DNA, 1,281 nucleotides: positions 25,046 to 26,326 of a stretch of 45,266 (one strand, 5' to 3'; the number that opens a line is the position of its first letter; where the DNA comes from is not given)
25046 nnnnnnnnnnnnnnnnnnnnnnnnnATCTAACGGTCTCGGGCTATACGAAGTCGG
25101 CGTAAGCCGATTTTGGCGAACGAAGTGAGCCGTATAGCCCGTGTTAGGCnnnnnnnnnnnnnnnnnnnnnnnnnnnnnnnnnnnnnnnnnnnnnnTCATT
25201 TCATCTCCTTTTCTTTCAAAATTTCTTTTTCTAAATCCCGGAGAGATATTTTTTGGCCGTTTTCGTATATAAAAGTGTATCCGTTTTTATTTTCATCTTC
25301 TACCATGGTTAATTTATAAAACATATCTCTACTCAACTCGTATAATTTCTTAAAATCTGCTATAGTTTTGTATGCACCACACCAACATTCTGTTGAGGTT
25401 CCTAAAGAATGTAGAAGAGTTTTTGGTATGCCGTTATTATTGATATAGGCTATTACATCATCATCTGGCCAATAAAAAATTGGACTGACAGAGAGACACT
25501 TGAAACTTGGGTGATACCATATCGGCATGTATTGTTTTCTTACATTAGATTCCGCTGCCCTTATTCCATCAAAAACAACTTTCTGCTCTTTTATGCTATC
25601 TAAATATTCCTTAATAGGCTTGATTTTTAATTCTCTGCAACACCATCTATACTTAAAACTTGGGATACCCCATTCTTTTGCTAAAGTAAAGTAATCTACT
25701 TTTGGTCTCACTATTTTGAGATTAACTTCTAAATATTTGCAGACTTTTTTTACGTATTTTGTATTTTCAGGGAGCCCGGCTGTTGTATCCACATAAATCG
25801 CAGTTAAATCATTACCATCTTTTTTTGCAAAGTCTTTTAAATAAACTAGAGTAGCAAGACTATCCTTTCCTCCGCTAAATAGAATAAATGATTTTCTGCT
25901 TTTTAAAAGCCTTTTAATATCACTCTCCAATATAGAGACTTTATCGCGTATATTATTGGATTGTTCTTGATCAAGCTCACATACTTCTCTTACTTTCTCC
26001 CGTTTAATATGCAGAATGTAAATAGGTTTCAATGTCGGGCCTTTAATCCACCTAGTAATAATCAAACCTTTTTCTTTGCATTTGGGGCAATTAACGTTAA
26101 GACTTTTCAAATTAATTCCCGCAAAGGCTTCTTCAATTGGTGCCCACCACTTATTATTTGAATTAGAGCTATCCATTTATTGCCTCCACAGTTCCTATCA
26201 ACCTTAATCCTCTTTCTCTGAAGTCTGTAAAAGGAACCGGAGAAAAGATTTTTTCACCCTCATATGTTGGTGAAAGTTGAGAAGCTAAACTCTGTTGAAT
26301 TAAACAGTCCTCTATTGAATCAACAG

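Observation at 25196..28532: Compact four-gene ParB-like / HTH paralog / nuclease-like / PAPS-reductase-like operon: a candidate undescribed DNA-modification or defence module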

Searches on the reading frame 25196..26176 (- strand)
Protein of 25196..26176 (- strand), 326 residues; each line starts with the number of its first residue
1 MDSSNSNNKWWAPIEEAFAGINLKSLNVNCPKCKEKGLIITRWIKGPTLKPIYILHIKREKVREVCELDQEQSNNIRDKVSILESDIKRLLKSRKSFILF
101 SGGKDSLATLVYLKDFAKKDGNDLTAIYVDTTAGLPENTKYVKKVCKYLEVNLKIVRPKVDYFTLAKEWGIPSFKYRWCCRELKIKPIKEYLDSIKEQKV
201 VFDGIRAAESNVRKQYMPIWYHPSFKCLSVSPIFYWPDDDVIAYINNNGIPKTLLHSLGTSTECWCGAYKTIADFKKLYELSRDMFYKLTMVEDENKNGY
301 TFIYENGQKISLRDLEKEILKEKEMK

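Call 3: search_protein_families(library=pfam, proteins=[window:25196-26176:-], max_evalue=0.1)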
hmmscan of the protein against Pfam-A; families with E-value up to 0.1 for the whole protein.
window:25196-26176:- (326 aa): 3 families
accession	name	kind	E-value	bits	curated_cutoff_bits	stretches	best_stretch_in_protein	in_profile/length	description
PF01507.26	PAPS_reduct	-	4.8e-25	89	22.5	1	97-272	3-167/175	Phosphoadenosine phosphosulfate reductase domain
PF01171.26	ATP_bind_3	-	0.00045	20.4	27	1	98-160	4-68/182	PP-loop family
PF06508.19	QueC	-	0.0081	16.1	22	1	96-157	2-59/210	Queuosine biosynthesis protein QueC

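Call 4: search_protein_families(library=padloc, proteins=[window:25196-26176:-], max_evalue=0.1)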
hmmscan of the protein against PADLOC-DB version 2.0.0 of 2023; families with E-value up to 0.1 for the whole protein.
window:25196-26176:- (326 aa): 8 families
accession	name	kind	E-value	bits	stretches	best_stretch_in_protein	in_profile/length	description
PDLC02782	SspD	-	3.8e-22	77.3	1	98-318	4-222/277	SspD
PDLC02510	BrxP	-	5.5e-18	62.6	1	92-249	131-294/779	BrxP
PDLC02662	DndC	-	7.3e-10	36.4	1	77-218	8-172/481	DndC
PDLC02661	DndC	-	8.5e-09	32.9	1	86-219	13-169/468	DndC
PDLC00911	QueC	-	3.4e-07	28.6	1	94-158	6-67/190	QueC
PDLC02659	DndC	-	4.6e-05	20.3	1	79-216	12-172/586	DndC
PDLC02660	DndC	-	4.6e-05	20.3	1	79-216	12-172/586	DndC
PDLC03333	MTase_II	-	0.00014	18.6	1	94-216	43-186/544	Type II methyltransferase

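Call 5: search_protein_families(library=ncbifam, proteins=[window:25196-26176:-], max_evalue=0.1)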
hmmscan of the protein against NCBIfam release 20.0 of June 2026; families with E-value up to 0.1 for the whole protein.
window:25196-26176:- (326 aa): 22 families
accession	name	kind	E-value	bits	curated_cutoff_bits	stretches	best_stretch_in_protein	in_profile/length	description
NF006351.0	PRK08576.1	equivalog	8.6e-29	100.4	290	1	77-255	215-388/436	hypothetical protein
NF010367.0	PRK13795.1-2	equivalog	7.7e-24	84.1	456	1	92-286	240-434/584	hypothetical protein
NF010368.0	PRK13795.1-3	equivalog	8.7e-24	83.7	588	1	94-290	248-443/635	hypothetical protein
NF010366.0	PRK13795.1-1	equivalog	5.4e-21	74.4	745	1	97-288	270-464/667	hypothetical protein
NF006327.0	PRK08557.1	equivalog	7.2e-21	74.4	366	1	56-290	142-377/415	hypothetical protein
NF010369.0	PRK13795.1-4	equivalog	5.2e-15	54.7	1086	1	95-288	253-449/633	hypothetical protein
NF002537.0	PRK02090.1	equivalog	2.5e-14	53.5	154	1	113-259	56-203/244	phosphoadenylyl-sulfate reductase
TIGR00434.1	cysH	subfamily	1.8e-11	44.3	165.1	1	117-259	33-178/214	phosophoadenylyl-sulfate reductase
TIGR02055.1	APS_reductase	subfamily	3.2e-10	40.1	235.3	1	113-260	9-159/194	adenylylsulfate reductase, thioredoxin dependent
NF005316.0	PRK06850.1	equivalog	6e-08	31.9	536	1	71-248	5-214/505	hypothetical protein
NF003587.0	PRK05253.1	subfamily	4.4e-07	29.4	195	1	93-213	27-143/301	sulfate adenylyltransferase subunit CysD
TIGR03183.1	DNA_S_dndC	equivalog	1.6e-06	27.3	290.4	1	100-249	20-201/447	DNA phosphorothioation system sulfurtransferase DndC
TIGR02057.1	PAPS_reductase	equivalog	0.0001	22.2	254.2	1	122-259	49-189/224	phosphoadenosine phosphosulfate reductase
TIGR02432.1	lysidine_TilS_N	equivalog_domain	0.0002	21.3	93.6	1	98-160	4-68/189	tRNA lysidine(34) synthetase TilS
TIGR00424.1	APS_reduc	equivalog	0.00037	19.2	553.2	1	68-219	89-237/464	5'-adenylylsulfate reductase, thioredoxin-independent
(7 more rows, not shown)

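Call 19: search_solved_structures(query=window:25196-26176:-, max_evalue=0.01, show_alignments=2)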
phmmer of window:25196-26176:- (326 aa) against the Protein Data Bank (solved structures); distinct sequences matched with E-value up to 0.01: 6.
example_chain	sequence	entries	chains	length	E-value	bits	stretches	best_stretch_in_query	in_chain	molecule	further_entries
7rge_A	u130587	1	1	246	0.00034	23.1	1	108-261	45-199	3'-phosphoadenylylsulfate reductase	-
6vpu_A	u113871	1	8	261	0.00099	21.6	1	116-251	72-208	Phosphoadenosine phosphosulfate reductase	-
6jp9_A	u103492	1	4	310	0.0014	21.1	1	85-201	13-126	GMP synthase [glutamine-hydrolyzing] subunit B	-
7lhr_A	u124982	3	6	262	0.0028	20.1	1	177-251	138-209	Phosphoadenosine phosphosulfate reductase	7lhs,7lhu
5mko_A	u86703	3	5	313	0.0032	19.9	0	77-159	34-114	TtuA PH0300 | PH0300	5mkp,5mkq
3vrh_A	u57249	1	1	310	0.0032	19.9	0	78-159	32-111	Putative uncharacterized protein PH0300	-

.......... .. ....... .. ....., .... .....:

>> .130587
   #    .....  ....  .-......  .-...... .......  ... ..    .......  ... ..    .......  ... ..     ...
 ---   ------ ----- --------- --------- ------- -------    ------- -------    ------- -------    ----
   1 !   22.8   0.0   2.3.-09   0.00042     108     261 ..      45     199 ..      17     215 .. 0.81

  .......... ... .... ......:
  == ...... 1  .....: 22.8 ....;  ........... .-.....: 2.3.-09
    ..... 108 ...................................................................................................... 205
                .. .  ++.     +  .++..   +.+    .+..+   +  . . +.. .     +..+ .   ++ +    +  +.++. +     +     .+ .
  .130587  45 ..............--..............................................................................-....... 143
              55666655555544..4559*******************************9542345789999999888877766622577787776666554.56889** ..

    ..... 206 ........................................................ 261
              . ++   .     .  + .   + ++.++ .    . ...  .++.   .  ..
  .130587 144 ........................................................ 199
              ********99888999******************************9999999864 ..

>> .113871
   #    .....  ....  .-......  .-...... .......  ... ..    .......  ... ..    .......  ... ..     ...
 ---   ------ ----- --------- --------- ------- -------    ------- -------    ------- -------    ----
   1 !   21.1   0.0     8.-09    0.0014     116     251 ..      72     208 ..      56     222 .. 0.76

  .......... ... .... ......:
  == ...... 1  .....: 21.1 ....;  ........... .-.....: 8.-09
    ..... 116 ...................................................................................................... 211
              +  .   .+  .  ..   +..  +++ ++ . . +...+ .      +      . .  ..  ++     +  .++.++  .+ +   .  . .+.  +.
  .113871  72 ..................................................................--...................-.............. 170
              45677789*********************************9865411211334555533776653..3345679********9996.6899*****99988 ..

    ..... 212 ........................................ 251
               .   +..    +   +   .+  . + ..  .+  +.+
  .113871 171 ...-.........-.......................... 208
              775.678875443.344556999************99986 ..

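Call 34: find_homologous_proteins(query=window:25196-26176:-, max_evalue=1e-10)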
Query window:25196-26176:- (326 aa): 503 proteins with E <= 1e-10 among 1792 candidates; the best 120 are listed.
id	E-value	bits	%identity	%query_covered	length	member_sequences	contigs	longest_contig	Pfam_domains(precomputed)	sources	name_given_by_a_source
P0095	2.1e-214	729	97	100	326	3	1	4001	PF01507.26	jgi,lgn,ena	-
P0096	1.4e-188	644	86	99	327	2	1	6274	PF01507.26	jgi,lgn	-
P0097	1.6e-181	621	82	99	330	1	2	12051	PF01507.26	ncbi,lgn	ncbi:Phosphoadenosine phosphosulfate reductase [subsurface metagenome]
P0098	1.8e-180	617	83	98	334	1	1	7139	PF01507.26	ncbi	-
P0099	6.2e-180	616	80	98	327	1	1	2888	PF01507.26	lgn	-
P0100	9.4e-177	605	78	98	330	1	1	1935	PF01507.26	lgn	-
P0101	5.4e-176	603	80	99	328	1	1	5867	PF01507.26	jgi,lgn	jgi:3'-phosphoadenosine 5'-phosphosulfate sulfotransferase (PAPS reductase)/FAD synthetase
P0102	1.2e-172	592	77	98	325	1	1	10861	PF01507.26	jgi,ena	-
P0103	6.0e-172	589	75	99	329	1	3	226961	PF01507.26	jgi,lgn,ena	jgi:3'-phosphoadenosine 5'-phosphosulfate sulfotransferase (PAPS reductase)/FAD synthetase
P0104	8.3e-172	589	78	99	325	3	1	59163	PF01507.26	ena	-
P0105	2.2e-171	588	76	99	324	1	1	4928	PF01507.26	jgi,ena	-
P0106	3.5e-171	587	78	97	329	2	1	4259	PF01507.26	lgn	-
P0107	4.6e-171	586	78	97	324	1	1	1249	PF01507.26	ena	-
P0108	8.5e-171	586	77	97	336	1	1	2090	PF01507.26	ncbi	-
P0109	1.5e-170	585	79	97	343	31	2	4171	PF01507.26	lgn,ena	-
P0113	1.5e-169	581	79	96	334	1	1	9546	PF01507.26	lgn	-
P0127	9.9e-166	569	76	98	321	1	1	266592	PF01507.26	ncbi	ncbi:MAG: phosphoadenosine phosphosulfate reductase family protein [Thermodesulfobacteriota bacteriu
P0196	5.6e-147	507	64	100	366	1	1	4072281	PF01507.26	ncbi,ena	-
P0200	4.5e-146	504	66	99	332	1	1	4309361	PF01507.26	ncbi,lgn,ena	-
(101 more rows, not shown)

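Call 36: find_encoding_contigs(protein=P0196, flank=9000, max_places=1)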
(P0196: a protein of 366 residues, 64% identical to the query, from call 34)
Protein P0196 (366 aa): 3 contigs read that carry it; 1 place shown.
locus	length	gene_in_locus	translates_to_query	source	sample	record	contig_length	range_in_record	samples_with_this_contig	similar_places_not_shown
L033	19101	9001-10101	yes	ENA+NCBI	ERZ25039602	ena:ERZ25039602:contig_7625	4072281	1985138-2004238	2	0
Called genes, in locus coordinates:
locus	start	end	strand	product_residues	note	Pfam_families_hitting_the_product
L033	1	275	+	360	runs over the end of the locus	PF01075:Glyco_transf_9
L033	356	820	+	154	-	-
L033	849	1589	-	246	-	PF00578:AhpC-TSA, PF08534:Redoxin (weak)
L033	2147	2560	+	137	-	-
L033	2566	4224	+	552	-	PF01555:N6_N4_Mtase, PF04471:Mrr_cat (weak), PF22722:NA-iREase1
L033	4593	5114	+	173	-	PF14355:Abi_C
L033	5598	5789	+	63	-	-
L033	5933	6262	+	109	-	PF00072:Response_reg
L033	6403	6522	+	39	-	-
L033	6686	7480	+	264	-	PF02195:ParB_N, PF17762:HTH_ParB (weak)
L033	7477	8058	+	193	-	PF23433:DUF7119 (weak), PF17762:HTH_ParB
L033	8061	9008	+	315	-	PF09491:RE_AlwI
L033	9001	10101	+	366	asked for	PF01507:PAPS_reduct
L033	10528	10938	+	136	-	-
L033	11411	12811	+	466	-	PF13506:Glyco_transf_21 (weak), PF00535:Glycos_transf_2, PF13641:Glyco_tranf_2_3, PF01644:Chitin_synth_1 (weak), PF03142:Chitin_synth_2, PF13632:Glyco_trans_2_3 (weak)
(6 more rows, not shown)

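Call 37: find_encoding_contigs(protein=P0200, flank=9000, max_places=1)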
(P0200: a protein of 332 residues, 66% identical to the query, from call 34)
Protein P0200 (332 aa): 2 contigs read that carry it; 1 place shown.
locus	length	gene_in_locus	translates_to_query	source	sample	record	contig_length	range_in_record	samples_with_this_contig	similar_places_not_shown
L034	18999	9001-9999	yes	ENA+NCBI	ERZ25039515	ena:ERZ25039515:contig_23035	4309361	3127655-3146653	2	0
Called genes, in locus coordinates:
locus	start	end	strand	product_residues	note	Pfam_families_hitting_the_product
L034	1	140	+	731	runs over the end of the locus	PF08378:NERD (weak)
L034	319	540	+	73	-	-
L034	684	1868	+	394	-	PF00589:Phage_integrase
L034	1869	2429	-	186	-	-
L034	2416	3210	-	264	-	PF14355:Abi_C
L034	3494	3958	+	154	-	-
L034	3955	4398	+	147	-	-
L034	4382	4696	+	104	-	-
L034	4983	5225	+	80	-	-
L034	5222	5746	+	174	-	PF04002:RadC, PF14464:Prok-JAB (weak)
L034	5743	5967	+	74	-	-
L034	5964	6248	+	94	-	-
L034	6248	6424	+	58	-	-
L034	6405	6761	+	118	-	-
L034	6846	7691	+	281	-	PF02195:ParB_N, PF17762:HTH_ParB (weak)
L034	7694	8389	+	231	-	-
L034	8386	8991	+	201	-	PF20247:DUF6602 (weak)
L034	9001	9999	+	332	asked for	PF01507:PAPS_reduct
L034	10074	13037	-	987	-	PF02384:N6_Mtase (weak), PF20473:MmeI_Mtase (faint), PF07669:Eco57I (weak)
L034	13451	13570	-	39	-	-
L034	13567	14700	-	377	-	-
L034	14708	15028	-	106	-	-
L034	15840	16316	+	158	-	PF12641:Flavodoxin_3, PF12724:Flavodoxin_5, PF00258:Flavodoxin_1, PF03358:FMN_red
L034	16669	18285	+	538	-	-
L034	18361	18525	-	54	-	-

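Call 38: find_encoding_contigs(protein=P0127, flank=9000, max_places=1)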
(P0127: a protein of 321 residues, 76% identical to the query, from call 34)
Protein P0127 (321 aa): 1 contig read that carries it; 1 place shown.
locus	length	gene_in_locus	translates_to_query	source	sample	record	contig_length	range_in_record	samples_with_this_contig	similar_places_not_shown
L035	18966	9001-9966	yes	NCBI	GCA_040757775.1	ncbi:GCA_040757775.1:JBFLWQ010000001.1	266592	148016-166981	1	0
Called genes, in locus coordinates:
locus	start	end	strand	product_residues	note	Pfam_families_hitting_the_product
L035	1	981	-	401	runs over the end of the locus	PF13433:Peripla_BP_5, PF13458:Peripla_BP_6, PF01094:ANF_receptor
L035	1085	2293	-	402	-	PF13433:Peripla_BP_5 (weak), PF13458:Peripla_BP_6, PF01094:ANF_receptor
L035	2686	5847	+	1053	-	PF00580:UvrD-helicase, PF13245:AAA_19, PF13604:AAA_30 (faint), PF13361:UvrD_C, PF13538:UvrD_C_2 (faint), PF12705:PDDEXK_1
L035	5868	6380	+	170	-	PF00132:Hexapep, PF14602:Hexapep_2 (weak)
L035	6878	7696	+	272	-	PF02195:ParB_N, PF17762:HTH_ParB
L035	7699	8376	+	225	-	PF17762:HTH_ParB (weak)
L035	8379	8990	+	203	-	PF20247:DUF6602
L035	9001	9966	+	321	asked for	PF01507:PAPS_reduct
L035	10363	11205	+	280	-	PF02163:Peptidase_M50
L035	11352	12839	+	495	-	PF01841:Transglut_core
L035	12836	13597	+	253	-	PF00005:ABC_tran, PF13304:AAA_21 (weak)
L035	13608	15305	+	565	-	PF16949:ABC_tran_2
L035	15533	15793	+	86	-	-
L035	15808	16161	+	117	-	PF02452:PemK_toxin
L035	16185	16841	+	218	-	PF02129:Peptidase_S15, PF01738:DLH (weak), PF12146:Hydrolase_4, PF00561:Abhydrolase_1 (weak), PF12697:Abhydrolase_6 (weak), PF20408:Abhydrolase_11 (weak), PF00326:Peptidase_S9 (faint)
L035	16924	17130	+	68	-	PF15919:HicB_lk_antitox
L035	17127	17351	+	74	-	PF07927:HicA_toxin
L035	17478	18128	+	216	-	-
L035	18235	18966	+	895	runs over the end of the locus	PF04851:ResIII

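Call 45: search_dna_similar(query=window:25196-26176:-, collection=plasmids, mode=protein, max_rows=15)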
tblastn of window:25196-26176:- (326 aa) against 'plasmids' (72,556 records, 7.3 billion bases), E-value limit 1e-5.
Records with a match: 52; places in all: 52; records where one place covers at least 80% of the query: 0.
Best place of each record, by identity: <60% 52.
By first word of the organism name: Paenibacillus 6; Sphingomonas 3; Agrobacterium 3; Sphingobium 3; Clostridium 2; Haloarcula 2; Methanosphaera 2; Sinorhizobium 2; Trichormus 2; Methanobacterium 1; and 26 more.
By predicted mobility (MOB-suite, as given by PLSDB): non-mobilizable 36; conjugative 12; mobilizable 4.
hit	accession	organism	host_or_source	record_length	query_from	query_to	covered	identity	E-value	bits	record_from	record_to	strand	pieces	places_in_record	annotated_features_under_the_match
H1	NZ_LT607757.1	Methanobacterium congolense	-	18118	48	285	73%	28.0%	5e-19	95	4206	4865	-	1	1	phosphoadenosine phosphosulfate reductase family protein | CARDB domain-containing protein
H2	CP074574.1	Mycoplasmatota bacterium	single cell,cold seep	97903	18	257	74%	27.6%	2e-7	60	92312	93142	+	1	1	phosphoadenosine phosphosulfate reductase family protein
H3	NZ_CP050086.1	Rhizobium leguminosarum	Trifolium pratense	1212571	72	314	75%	26.2%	7e-6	55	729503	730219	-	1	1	record has no annotation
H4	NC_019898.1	Thermobacillus composti KWC4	-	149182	60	268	64%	27.8%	6e-7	59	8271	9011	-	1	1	phosphoadenosine phosphosulfate reductase family protein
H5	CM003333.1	Clostridium botulinum C/D str. BKT12695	Chicken,caecum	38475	91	300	64%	27.1%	2e-7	61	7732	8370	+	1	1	hypothetical protein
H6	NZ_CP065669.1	Sphingomonas paucimobilis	-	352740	82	304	68%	25.4%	2e-7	60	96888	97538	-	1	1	phosphoadenosine phosphosulfate reductase family protein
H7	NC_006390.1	Haloarcula marismortui ATCC 43049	-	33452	79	269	59%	29.5%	2e-9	66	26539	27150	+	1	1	phosphoadenosine phosphosulfate reductase family protein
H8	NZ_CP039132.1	Haloarcula marismortui ATCC 43049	Cell culture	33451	79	269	59%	29.5%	2e-9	66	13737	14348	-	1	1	phosphoadenosine phosphosulfate reductase family protein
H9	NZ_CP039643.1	Azospirillum sp. TSA2s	Soil,rice paddy soil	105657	92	310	67%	25.5%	6e-8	62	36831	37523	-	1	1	phosphoadenosine phosphosulfate reductase family protein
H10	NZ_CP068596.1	Paenibacillus sonchi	cell culture,soil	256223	60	268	64%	26.1%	1e-6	58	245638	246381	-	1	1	phosphoadenosine phosphosulfate reductase family protein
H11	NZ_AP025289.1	Treponema saccharophilum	-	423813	67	266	61%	27.0%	7e-8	61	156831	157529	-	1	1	none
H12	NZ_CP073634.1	Methylorubrum extorquens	cell culture,Oil-contaminated soil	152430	79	311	71%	23.1%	8e-7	58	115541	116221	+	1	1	phosphoadenosine phosphosulfate reductase family protein | hypothetical protein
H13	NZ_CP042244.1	Crassaminicella thermophila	cell culture,hydrothermal vent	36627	87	304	67%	24.5%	2e-9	66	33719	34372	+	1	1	phosphoadenosine phosphosulfate reductase family protein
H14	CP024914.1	Cyanobacterium sp. HL-69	cell culture,enrichment cultures from ...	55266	92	310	67%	24.3%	8e-9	64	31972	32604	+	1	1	Phosphoadenylyl-sulfate reductase [thioredoxin]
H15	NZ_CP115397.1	Hymenobacter yonginensis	whole organism,freshwater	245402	95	304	64%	25.2%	6e-6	56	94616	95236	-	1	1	phosphoadenosine phosphosulfate reductase family protein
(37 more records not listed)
